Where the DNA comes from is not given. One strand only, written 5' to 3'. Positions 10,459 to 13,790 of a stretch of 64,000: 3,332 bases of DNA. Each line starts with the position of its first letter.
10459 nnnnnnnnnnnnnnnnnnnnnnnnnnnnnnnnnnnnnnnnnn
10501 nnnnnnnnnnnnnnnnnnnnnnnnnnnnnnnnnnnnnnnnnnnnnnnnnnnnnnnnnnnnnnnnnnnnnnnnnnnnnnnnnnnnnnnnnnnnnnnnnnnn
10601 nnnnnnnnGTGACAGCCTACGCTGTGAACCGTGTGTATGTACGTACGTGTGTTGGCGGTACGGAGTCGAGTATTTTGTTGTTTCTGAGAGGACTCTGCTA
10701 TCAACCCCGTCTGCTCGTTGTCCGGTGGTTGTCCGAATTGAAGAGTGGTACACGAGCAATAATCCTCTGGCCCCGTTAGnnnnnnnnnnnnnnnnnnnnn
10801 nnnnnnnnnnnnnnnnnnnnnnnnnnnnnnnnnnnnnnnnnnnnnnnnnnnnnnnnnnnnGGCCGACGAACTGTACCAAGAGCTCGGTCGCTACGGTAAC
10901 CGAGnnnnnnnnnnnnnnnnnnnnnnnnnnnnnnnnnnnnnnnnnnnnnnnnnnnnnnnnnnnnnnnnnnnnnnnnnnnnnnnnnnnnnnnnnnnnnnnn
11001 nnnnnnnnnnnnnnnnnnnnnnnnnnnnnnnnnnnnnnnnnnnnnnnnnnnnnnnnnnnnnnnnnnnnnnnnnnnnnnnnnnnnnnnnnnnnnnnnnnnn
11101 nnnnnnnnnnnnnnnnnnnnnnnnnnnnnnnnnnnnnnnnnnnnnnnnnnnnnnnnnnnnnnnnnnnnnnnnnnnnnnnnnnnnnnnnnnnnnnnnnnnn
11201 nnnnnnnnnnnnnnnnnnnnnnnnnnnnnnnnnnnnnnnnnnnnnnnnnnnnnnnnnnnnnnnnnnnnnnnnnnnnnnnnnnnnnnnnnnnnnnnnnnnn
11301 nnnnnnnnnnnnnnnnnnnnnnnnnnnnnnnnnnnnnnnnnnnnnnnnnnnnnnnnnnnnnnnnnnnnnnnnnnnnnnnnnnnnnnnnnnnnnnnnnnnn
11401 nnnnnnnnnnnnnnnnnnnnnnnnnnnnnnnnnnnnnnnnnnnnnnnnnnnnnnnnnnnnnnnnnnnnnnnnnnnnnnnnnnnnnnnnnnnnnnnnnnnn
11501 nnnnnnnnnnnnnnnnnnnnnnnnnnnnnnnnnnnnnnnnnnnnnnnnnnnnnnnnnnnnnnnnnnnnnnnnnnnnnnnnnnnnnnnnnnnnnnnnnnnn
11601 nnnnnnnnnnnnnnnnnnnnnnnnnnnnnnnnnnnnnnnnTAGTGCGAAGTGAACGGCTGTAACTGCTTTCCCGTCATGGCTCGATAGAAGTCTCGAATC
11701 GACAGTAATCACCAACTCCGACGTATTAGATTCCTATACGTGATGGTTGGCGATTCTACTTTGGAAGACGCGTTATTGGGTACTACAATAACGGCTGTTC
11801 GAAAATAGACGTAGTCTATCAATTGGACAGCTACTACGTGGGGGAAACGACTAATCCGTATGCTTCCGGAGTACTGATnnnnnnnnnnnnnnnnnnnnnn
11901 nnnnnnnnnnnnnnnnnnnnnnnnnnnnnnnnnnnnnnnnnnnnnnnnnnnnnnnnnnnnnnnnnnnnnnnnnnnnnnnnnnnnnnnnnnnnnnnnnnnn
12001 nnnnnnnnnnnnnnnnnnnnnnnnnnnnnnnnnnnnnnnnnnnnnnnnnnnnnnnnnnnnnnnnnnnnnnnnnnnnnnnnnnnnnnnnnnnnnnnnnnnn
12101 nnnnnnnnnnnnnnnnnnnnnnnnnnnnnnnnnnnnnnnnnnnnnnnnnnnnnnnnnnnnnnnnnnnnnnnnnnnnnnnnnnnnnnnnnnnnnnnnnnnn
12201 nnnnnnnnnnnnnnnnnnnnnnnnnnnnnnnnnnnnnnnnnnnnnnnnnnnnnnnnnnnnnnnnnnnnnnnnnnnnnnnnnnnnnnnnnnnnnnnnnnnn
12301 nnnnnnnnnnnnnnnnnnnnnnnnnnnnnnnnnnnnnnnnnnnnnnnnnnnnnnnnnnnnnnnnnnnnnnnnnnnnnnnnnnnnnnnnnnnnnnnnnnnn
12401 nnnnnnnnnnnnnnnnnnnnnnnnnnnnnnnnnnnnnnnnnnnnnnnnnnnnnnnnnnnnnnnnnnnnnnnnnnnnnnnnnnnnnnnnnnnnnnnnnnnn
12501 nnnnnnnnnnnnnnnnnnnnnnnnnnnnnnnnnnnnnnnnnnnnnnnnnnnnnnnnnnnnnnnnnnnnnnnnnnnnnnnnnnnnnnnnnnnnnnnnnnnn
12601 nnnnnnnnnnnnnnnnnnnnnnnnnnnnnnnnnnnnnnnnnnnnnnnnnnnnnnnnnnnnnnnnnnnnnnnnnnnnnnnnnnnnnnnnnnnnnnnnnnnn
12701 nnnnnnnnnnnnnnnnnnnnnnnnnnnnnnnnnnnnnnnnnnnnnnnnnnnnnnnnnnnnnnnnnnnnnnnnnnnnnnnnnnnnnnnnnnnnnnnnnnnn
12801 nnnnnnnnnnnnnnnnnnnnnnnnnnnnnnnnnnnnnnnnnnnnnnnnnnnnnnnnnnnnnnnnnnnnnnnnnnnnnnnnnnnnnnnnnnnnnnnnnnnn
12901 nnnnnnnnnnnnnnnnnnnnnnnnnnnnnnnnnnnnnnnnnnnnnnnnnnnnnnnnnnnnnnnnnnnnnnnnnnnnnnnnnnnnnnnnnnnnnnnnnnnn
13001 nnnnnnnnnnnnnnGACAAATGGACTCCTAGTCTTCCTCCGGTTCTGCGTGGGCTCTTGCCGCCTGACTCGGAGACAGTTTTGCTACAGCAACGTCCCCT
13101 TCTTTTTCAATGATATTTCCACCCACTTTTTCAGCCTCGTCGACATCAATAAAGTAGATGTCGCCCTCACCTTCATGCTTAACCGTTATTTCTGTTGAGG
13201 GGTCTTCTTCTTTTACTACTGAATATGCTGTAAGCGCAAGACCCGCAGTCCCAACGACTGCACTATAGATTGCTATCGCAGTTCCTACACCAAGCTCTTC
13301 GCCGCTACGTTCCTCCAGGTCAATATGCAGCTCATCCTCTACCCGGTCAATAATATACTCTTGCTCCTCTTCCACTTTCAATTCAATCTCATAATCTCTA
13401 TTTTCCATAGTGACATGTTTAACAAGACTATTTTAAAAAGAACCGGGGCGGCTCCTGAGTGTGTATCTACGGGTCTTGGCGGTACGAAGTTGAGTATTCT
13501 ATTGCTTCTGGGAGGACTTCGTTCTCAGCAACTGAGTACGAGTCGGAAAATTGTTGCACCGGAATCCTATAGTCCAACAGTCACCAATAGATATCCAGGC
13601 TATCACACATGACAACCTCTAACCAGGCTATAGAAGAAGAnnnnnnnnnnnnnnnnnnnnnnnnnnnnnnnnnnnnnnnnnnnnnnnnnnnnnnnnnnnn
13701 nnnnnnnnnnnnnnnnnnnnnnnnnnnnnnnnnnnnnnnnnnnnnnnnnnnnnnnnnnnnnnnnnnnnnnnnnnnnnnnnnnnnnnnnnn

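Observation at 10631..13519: Two copies of a ~60-nt element in direct orientation bracket a 2.8 kb block of orphan genes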

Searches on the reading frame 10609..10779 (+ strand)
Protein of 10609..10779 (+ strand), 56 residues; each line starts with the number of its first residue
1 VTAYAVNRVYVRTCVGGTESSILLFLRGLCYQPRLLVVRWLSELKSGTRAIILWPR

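Call 85: search_protein_representatives(protein=window:10609-10779:+)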
Query: 56 residues. Proteins with E-value up to 0.001 (for the whole library): 1; up to 1e-10: 0; up to 1e-30: 0. The best 1 are listed.
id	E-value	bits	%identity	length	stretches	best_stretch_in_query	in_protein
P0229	1.2e-05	41.3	38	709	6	10-41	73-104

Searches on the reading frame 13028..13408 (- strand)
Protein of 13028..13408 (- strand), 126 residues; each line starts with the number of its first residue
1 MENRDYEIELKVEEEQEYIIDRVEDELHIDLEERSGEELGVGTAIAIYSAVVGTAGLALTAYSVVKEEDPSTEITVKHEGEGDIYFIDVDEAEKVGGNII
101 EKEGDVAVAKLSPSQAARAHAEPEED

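Call 11: search_protein_families(library=pfam, proteins=[window:13028-13408:-], max_evalue=0.01)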
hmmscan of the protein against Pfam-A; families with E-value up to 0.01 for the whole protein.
window:13028-13408:- (126 aa): 0 families

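Call 55: find_related_loci(query=window:13028-13408:-, collection=viral_contigs, flank=6000)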
Query window:13028-13408:- (126 aa) in viral_contigs; peptide patterns used: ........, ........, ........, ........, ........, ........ (x = any residue, [..] = any of these).
7 stretches matched a pattern, but none encodes a relative of the query by tblastn (E <= 1e-3).

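Call 74: search_protein_families(library=padloc, proteins=[window:13028-13408:-], max_evalue=0.01)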
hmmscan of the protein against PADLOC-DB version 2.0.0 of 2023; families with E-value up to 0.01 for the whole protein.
window:13028-13408:- (126 aa): 0 families

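Call 77: search_dna_similar(query=window:13028-13408:-, collection=plasmids, mode=protein, max_evalue=0.001)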
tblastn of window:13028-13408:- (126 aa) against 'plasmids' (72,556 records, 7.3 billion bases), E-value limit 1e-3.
No match.
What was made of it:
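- Checked: Only the 126-aa gene gave no match, and for it only viral contigs and plasmids were searched (calls 55, 77).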

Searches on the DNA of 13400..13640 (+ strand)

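Call 64: search_rna_families(source=window, start=13400, end=13640, threshold=evalue, max_evalue=10)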
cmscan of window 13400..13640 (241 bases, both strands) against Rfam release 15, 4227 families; matches with E-value up to 10: 3.
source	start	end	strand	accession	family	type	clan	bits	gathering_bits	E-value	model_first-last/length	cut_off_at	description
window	13407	13442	+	RF02067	STnc310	Gene; sRNA;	-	14.9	40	2.2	1-61/61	no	Salmonella enterica sRNA STnc310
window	13605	13640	-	RF00878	mir-456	Gene; miRNA;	-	14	58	2.7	37-73/73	5'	mir-456 microRNA precursor family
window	13515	13568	+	RF02220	ZNRD1-AS1_3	Gene; lncRNA;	-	10.8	60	5.2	1-104/104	no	ZNRD1 antisense RNA 1 conserved region 3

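Call 78: search_dna_similar(query=window:13409-13608:+, collection=plasmids, mode=distant, max_evalue=1)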
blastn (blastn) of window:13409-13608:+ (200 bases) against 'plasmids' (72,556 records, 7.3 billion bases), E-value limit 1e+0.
No match.
